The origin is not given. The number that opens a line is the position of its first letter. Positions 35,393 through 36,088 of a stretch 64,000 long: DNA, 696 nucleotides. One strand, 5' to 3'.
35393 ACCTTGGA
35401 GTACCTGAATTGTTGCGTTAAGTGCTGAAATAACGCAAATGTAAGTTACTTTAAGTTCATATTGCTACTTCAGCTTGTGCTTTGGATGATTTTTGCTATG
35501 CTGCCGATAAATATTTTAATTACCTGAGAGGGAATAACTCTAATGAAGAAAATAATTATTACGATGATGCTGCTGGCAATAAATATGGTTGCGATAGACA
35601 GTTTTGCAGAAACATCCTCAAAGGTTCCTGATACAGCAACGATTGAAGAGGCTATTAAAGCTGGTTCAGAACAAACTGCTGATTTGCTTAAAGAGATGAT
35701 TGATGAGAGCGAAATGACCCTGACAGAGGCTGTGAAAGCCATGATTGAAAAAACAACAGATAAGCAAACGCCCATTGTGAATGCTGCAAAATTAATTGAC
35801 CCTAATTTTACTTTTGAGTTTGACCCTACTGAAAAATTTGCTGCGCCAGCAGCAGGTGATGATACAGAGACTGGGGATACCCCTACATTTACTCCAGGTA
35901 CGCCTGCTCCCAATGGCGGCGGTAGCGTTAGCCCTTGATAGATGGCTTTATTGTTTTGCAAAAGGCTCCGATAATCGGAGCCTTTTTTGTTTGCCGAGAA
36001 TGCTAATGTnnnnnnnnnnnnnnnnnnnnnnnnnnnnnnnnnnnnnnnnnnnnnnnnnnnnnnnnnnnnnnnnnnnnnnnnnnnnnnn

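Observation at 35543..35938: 131-aa Sec-secreted mini-protein with a PAAG di-alanine site at residues 102-105, right after lapD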

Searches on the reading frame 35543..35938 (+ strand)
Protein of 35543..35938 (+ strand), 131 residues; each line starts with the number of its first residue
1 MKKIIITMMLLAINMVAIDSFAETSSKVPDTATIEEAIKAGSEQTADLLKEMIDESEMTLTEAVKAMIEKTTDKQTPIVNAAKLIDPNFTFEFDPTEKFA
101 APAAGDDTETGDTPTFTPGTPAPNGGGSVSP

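Call 4: search_protein_families(library=pfam, proteins=[window:35543-35938:+], max_evalue=0.01)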
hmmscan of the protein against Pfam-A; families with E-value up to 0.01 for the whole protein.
window:35543-35938:+ (131 aa): 0 families

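Call 9: find_homologous_proteins(query=window:35543-35935:+, max_evalue=0.01)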
Query window:35543-35935:+ (131 aa): 4 proteins with E <= 0.01 among 51 candidates.
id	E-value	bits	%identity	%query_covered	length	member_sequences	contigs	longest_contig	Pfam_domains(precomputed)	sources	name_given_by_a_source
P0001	4.4e-74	264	99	100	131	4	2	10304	-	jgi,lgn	-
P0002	8.4e-55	202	77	100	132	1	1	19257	-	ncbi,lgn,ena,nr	ncbi:MAG: hypothetical protein COC22_00490 [Flavobacteriaceae bacterium]|nr:MAG: hypothetical protei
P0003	9.1e-50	186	77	79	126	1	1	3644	-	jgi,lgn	-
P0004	7.5e-45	170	67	100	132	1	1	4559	-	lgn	-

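Call 12: find_encoding_contigs(protein=P0002, flank=10000, max_places=3)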
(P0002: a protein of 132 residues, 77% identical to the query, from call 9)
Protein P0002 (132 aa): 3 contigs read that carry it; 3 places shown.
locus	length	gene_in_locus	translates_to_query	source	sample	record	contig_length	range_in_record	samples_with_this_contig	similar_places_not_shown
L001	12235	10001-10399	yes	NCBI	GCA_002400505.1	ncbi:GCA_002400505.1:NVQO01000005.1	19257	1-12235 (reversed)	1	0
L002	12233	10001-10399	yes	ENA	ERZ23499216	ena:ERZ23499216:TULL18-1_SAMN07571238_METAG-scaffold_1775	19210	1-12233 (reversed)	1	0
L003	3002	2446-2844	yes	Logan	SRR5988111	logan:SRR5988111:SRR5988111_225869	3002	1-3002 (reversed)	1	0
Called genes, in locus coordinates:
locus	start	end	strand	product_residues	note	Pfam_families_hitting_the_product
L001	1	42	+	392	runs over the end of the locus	-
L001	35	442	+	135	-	-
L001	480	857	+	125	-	-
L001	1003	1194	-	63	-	-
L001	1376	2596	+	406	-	PF10082:BBP2_2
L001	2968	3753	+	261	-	PF02563:Poly_export, PF10531:SLBB, PF22461:SLBB_2 (weak), PF10531:SLBB, PF22461:SLBB_2 (weak)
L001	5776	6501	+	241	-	PF19567:CpsB_CapC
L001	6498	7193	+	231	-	-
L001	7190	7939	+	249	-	PF06035:Peptidase_C93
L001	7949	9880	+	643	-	PF16448:LapD_MoxY_N, PF00990:GGDEF, PF00563:EAL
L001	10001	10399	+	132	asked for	-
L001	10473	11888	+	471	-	-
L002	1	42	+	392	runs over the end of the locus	PF00535:Glycos_transf_2, PF13641:Glyco_tranf_2_3, PF13632:Glyco_trans_2_3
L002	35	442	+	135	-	-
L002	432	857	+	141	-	-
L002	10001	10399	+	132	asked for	-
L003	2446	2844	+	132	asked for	-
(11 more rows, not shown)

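Call 13: find_encoding_contigs(protein=P0004, flank=10000, max_places=3)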
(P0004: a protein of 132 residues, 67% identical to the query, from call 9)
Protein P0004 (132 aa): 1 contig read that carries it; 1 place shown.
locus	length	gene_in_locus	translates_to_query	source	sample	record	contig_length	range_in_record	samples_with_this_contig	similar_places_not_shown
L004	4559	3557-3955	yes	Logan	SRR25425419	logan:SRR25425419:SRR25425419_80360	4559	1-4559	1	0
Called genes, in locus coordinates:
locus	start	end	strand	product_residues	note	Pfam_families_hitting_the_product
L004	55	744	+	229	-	-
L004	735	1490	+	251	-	PF06035:Peptidase_C93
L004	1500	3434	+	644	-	PF16448:LapD_MoxY_N, PF00990:GGDEF, PF00563:EAL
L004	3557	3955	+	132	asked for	-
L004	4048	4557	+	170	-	?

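Call 16: search_protein_families(library=ncbifam, proteins=[window:35543-35938:+], max_evalue=0.001)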
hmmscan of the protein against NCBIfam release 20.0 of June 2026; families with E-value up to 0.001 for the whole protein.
window:35543-35938:+ (131 aa): 0 families

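Call 17: search_protein_representatives(alignment_id=A1)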
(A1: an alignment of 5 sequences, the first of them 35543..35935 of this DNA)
Query: 5 sequences, 132 profile positions. Proteins with E-value up to 0.001 (for the whole library): 11; up to 1e-10: 2; up to 1e-30: 1. The best 11 are listed.
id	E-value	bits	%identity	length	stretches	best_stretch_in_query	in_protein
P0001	5.7e-73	259.4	-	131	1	1-132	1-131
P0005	5.1e-11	59.0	-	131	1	1-131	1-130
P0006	7.2e-07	45.5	-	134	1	1-131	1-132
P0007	1.0e-06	45.0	-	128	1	1-131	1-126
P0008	6.5e-06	42.4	-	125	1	33-128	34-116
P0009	1.9e-05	40.9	-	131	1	1-129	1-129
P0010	2.1e-05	40.8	-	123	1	1-131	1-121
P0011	3.2e-05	40.2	-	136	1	1-123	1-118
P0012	8.2e-05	38.9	-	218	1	48-131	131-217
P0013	9.4e-05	38.7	-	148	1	27-128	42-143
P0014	4.2e-04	36.6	-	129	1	4-129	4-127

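Call 20: search_protein_families(library=ncbifam, alignment_id=A2, max_evalue=10)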
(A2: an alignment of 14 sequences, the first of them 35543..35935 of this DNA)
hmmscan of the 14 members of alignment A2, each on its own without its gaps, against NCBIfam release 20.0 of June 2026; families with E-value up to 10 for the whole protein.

A. member 1, window:35543-35935:+ (131 aa): 2 families
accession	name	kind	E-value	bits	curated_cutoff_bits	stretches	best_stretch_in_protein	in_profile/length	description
NF010180.0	PRK13659.1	equivalog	0.1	12.7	129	1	5-76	10-77/114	DUF1283 family protein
NF033682.1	retention_LapA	subfamily_domain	3.7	7.7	50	1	94-111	101-118/145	retention module-containing protein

B. families by the number of members that match (of 14 scanned): 28 families (the first 25 are shown)
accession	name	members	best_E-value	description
NF033682.1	retention_LapA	7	0.00021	retention module-containing protein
NF010059.0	PRK13536.1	2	0.0027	nodulation factor ABC transporter ATP-binding protein NodI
NF040942.2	hypo_ExtJ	2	0.12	selenite/tellurite reduction operon protein ExtJ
NF041599.1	reg_PtrA_PA2808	2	0.18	co-regulatory protein PtrA N-terminal domain-containing protein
TIGR01188.1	drrA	1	0.0015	daunorubicin resistance ABC transporter, ATP-binding protein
TIGR01288.1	nodI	1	0.0018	nodulation factor ABC transporter ATP-binding protein NodI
NF033636.1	acid_shock_Asr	1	0.0043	acid resistance repetitive basic protein Asr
NF010445.0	PRK13871.1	1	0.0074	conjugal transfer pilin TrbC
NF041443.1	DDRRRQL_YjdP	1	0.0079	DDRRRQL repeat protein YjdP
NF050800.1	HP0895_fam_antitoxin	1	0.01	type II toxin-antitoxin system HP0895 family antitoxin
NF033876.2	flagella_HExxH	1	0.019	flagellinolysin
NF052523.2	TafF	1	0.023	TafF family fimbrial protein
NF010060.0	PRK13537.1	1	0.034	nodulation factor ABC transporter ATP-binding protein NodI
NF002850.0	PRK03114.1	1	0.044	DUF84 family protein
TIGR04406.1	LPS_export_lptB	1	0.062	LPS export ABC transporter ATP-binding protein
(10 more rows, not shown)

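Call 21: find_encoding_contigs(protein=P0005, flank=10000, max_places=3)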
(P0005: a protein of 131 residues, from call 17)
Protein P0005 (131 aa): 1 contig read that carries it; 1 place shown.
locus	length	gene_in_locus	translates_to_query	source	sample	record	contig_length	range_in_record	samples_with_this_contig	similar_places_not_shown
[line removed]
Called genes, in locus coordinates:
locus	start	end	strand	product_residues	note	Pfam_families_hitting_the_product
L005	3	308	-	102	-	?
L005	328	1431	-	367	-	PF02595:Gly_kinase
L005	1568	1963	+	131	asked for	-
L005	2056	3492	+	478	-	PF04932:Wzy_C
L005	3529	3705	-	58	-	?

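Call 22: find_encoding_contigs(protein=P0006, flank=10000, max_places=3)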
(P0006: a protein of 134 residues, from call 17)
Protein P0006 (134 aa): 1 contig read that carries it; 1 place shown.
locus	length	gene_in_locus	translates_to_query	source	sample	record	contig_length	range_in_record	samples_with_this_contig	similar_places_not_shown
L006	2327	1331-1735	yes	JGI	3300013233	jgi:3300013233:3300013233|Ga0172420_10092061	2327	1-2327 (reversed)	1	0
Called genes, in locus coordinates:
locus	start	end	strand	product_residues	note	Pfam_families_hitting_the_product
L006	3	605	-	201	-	?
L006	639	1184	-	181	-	PF02357:NusG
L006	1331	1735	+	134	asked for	-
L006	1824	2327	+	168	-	?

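Call 23: find_encoding_contigs(protein=P0007, flank=10000, max_places=3)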
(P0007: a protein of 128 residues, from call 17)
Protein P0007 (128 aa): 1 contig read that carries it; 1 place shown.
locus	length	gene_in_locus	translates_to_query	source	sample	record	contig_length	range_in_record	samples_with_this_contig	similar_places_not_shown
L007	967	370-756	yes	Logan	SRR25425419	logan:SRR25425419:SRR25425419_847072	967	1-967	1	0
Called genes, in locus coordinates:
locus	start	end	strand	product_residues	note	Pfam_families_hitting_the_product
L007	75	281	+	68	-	-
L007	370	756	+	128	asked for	-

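Call 24: find_encoding_contigs(protein=P0013, flank=10000, max_places=3)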
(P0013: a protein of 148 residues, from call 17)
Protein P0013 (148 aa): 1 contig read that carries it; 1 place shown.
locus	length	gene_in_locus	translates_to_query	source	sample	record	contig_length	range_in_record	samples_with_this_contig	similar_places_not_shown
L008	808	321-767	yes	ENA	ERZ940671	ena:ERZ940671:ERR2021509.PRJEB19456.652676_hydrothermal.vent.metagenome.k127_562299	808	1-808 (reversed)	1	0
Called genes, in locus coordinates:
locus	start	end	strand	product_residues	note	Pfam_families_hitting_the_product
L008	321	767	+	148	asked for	-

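Call 25: search_protein_families(library=ncbifam, proteins=[P0004, P0005, P0006, P0007, P0008, P0009, P0010, P0011, P0013, P0014], max_evalue=5)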
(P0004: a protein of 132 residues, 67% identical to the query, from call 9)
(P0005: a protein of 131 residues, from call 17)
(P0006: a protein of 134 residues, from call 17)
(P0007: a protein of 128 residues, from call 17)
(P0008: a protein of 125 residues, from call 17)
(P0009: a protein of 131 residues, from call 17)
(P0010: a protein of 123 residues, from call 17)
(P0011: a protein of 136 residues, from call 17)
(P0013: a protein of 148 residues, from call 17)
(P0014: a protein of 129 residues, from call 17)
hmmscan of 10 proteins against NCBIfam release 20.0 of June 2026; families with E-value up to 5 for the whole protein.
P0004 (132 aa): 2 families
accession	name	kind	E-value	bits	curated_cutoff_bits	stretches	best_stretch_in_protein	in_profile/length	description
NF033682.1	retention_LapA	subfamily_domain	0.00021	21.5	50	2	94-114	101-121/145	retention module-containing protein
TIGR02556.1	cas_TM1802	equivalog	0.13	10.7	156.95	1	34-89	95-150/571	TIGR02556 family CRISPR-associated protein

P0005 (131 aa): 4 families
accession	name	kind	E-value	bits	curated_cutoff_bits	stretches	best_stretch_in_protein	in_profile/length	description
NF033876.2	flagella_HExxH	equivalog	0.019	14.4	205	1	34-111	212-291/384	flagellinolysin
TIGR04464.1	chaper_lep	equivalog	0.079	12.9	60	1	6-52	20-66/114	LipL41-expression chaperone Lep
NF000006.2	trim_DfrA26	exception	0.12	12.4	350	1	22-104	92-171/183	trimethoprim-resistant dihydrofolate reductase DfrA26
NF040662.1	attach_TipJ_rel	subfamily_domain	0.16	10.4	140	1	17-69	169-226/477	host specificity factor TipJ family phage tail protein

P0006 (134 aa): 10 families
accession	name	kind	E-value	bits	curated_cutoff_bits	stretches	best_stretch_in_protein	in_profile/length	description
TIGR01188.1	drrA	subfamily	0.0015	17.9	312.45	1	64-97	126-160/302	daunorubicin resistance ABC transporter, ATP-binding protein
TIGR01288.1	nodI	equivalog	0.0018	17.3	424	1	39-96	112-170/303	nodulation factor ABC transporter ATP-binding protein NodI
NF010059.0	PRK13536.1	equivalog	0.0027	16.5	549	1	39-96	151-209/342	nodulation factor ABC transporter ATP-binding protein NodI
NF010445.0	PRK13871.1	equivalog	0.0074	16.4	211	1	2-67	3-72/135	conjugal transfer pilin TrbC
NF010060.0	PRK13537.1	equivalog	0.034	13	521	1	54-96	138-181/314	nodulation factor ABC transporter ATP-binding protein NodI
TIGR04406.1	LPS_export_lptB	equivalog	0.062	12.6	240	1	39-96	112-170/239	LPS export ABC transporter ATP-binding protein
NF033858.1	ABC2_perm_RbbA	equivalog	0.071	11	1050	1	57-96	392-432/909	ribosome-associated ATPase/putative transporter RbbA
TIGR03522.1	GldA_ABC_ATP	equivalog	0.13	11.7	402.6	1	63-95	134-167/301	gliding motility-associated ABC transporter ATP-binding subunit GldA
NF041599.1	reg_PtrA_PA2808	domain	0.18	11.7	31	1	1-21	4-23/46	co-regulatory protein PtrA N-terminal domain-containing protein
NF010170.0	PRK13651.1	equivalog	0.25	10.2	432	1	67-96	168-200/308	cobalt transporter ATP-binding subunit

P0007 (128 aa): 2 families
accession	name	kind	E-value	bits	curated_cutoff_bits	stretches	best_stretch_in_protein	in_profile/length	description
NF041443.1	DDRRRQL_YjdP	equivalog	0.0079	16.4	90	1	5-37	7-39/101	DDRRRQL repeat protein YjdP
NF033682.1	retention_LapA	subfamily_domain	1.4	9.1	50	1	90-110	100-119/145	retention module-containing protein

P0008 (125 aa): 2 families
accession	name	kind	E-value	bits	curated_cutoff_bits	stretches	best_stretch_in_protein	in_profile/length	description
NF007400.1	PRK09929.1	equivalog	0.07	13.4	90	1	5-64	6-65/91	DUF1471 family periplasmic protein YahO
NF040942.2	hypo_ExtJ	equivalog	0.21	12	52.5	1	1-36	1-34/77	selenite/tellurite reduction operon protein ExtJ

P0009 (131 aa): 3 families
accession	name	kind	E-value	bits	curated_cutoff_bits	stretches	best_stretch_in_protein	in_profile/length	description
NF007751.0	PRK10431.1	equivalog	0.09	11.3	532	1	56-98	22-64/445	N-acetylmuramoyl-L-alanine amidase AmiB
NF050142.1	PG1828_fam_lipo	equivalog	0.32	11.8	50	1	1-36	1-43/59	PG1828 family lipoprotein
NF033682.1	retention_LapA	subfamily_domain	0.76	9.9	50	1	89-107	100-118/145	retention module-containing protein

P0010 (123 aa): 5 families
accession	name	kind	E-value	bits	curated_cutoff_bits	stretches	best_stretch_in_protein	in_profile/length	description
NF033636.1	acid_shock_Asr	equivalog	0.0043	17.8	50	1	1-28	1-28/119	acid resistance repetitive basic protein Asr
NF040942.2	hypo_ExtJ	equivalog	0.12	12.8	52.5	1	1-21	1-23/77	selenite/tellurite reduction operon protein ExtJ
NF053838.1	hit_Bd0108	equivalog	0.15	12.6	40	1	1-29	1-29/94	predatory lifecycle switch protein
TIGR01564.1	S_layer_MJ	subfamily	0.15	10.7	25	1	38-106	492-556/571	S-layer protein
NF041599.1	reg_PtrA_PA2808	domain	0.55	10.2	31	1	1-22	1-22/46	co-regulatory protein PtrA N-terminal domain-containing protein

P0011 (136 aa): 0 families

P0013 (148 aa): 2 families
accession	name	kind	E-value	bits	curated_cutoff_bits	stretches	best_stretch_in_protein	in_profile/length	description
NF010059.0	PRK13536.1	equivalog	0.22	10.2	549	1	79-117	173-209/342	nodulation factor ABC transporter ATP-binding protein NodI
NF033682.1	retention_LapA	subfamily_domain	2.7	8.2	50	0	105-135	98-115/145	retention module-containing protein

P0014 (129 aa): 0 families

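Call 57: predict_structure(alignment_id=A2)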
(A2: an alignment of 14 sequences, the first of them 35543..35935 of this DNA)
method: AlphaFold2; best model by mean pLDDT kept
length: 131 residues; sequences in the alignment: 14
mean_pLDDT: 66.5   pTM: 0.48
mean pLDDT of the five models: 66.5, 64.5, 64.2, 62.8, 61.8
residues with pLDDT >= 90: 0; 70-90: 65; 50-70: 27; < 50: 39
segments of 3 or more residues with pLDDT < 50: 10-12, 14-21, 23-25, 105-108, 110-121
pLDDT, mean of each block of 10 residues (from residue 1): 52 45 59 86 86 82 86 83 86 59 48 46 48 53
secondary structure, 60 per line:
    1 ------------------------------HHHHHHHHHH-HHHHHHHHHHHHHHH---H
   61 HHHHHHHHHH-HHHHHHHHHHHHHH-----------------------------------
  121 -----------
elements in order: H31-40 H42-56 H60-70 H72-85

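Call 61: fold_search(model_id=the predicted structure, library=pdb)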
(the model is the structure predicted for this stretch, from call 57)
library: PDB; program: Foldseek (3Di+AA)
matches with E <= 10: 42; with E <= 0.001: 0
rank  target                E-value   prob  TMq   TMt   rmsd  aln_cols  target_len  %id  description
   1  8thb_C                2.8e+00  0.14  0.26  0.13   5.8        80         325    9  Structure of the Saccharomyces cerevisiae PCNA clamp unloader Elg1-RFC complex (released 2024-05-22)
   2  1v38_MODEL_1_A        3.3e+00  0.08  0.22  0.30  10.4        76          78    9  Solution structure of the Sterile Alpha Motif (SAM) domain of mouse SAMSN1 (released 2004-04-29)
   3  3s4e                  4.7e+00  0.14  0.25  0.23   8.1        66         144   15  Crystal Structrue of a Novel Mitogen-activated Protein Kinase Phosphatase, SKRP1 (released 2012-04-04)
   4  3zxw_A                4.7e+00  0.07  0.20  0.08   8.0        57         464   16  STRUCTURE OF ACTIVATED RUBISCO FROM THERMOSYNECHOCOCCUS ELONGATUS COMPLEXED WITH 2-CARBOXYARABINITOL-1,5-DIPHOSPHATE (released 2012-08-29)
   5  5nr6_MODEL_1_A        4.9e+00  0.02  0.15  0.17  19.3       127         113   12  NMR structure and 1H, 13C and 15N signal assignments for Dictyostelium discoidans MATB protein S71A mutant (released 2017-09-20)
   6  4pdx_B                5.2e+00  0.05  0.20  0.06   9.2        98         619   13  Crystal structure of Escherchia coli uncharacterized protein YjcS (released 2015-04-29)
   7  8kc4                  5.5e+00  0.33  0.39  0.34   4.7        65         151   12  De novo design protein -NA05 (released 2024-08-07)
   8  5lvf_MODEL_1_A        5.5e+00  0.08  0.26  0.24   5.6        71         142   11  Solution structure of Rtt103 CTD-interacting domain bound to a Thr4 phosphorylated CTD peptide (released 2017-05-10)
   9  8uhi_A                5.5e+00  0.07  0.20  0.08   8.0        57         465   21  Structure of the far-red light-absorbing allophycocyanin core expressed during FaRLiP (released 2024-01-03)
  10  2v68_B                5.5e+00  0.06  0.21  0.08   7.9        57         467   18  Crystal structure of Chlamydomonas reinhardtii Rubisco with large- subunit mutations V331A, T342I (released 2007-08-07)
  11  2l9m_MODEL_1_A        5.9e+00  0.04  0.21  0.21  13.0       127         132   16  Structure of cIAP1 CARD (released 2011-08-17)
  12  7nfu_B                6.6e+00  0.13  0.28  0.19   3.7        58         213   16  Crystal structure of C-terminally truncated Geobacillus thermoleovorans nucleoid occlusion protein Noc (released 2021-02-17)
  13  9eux_C                6.6e+00  0.08  0.18  0.09   9.3        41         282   17  Glycoside hydrolase familiy 191 enzyme from Thermotoga maritima (released 2025-04-09)
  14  6v8e_A                6.6e+00  0.06  0.20  0.22   8.2        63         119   13  Computationally designed C3-symmetric homotrimer from TPR repeat protein (released 2020-08-12)
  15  9nw3_2A               6.6e+00  0.06  0.20  0.14  13.8        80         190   11  Ciliary tip central pair (released 2025-07-30)
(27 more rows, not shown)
